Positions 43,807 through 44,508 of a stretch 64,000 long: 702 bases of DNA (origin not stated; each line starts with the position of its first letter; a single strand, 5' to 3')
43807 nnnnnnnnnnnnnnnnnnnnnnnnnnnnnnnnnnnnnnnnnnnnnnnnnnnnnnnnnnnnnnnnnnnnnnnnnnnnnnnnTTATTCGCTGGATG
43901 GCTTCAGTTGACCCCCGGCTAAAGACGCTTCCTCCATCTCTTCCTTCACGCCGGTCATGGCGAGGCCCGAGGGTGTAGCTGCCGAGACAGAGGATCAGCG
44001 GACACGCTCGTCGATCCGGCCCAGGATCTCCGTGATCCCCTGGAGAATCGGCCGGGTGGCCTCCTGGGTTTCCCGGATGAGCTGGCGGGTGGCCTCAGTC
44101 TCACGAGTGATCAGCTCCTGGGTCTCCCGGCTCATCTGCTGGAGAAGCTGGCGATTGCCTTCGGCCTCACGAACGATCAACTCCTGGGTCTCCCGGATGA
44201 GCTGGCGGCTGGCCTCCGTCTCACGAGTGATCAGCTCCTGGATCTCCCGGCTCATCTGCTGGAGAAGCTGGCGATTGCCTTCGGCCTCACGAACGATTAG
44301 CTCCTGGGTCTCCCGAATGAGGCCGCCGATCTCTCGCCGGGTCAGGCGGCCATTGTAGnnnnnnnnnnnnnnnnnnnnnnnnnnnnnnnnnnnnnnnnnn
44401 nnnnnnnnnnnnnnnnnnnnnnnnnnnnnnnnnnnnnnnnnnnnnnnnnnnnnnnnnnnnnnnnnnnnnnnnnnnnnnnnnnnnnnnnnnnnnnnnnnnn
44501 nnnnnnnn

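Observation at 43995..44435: Membrane-anchored coiled-coil protein built from a near-perfect 120-bp tandem repeat, wedged between MNT genes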

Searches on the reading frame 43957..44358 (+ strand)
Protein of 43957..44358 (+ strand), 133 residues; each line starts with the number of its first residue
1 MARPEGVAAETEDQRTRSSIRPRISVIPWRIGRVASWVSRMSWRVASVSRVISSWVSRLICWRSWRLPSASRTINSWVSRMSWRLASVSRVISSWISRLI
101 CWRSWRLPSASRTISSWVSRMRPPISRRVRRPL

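Call 4: search_protein_families(library=pfam, proteins=[window:43957-44358:+], max_evalue=1)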
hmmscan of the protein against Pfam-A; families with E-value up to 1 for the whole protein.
window:43957-44358:+ (133 aa): 1 family
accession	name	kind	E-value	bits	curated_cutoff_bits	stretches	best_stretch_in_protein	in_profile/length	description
PF06056.18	Terminase_5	-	0.0091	16.4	20.3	1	71-100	27-57/58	Putative ATPase subunit of terminase (gpP-like)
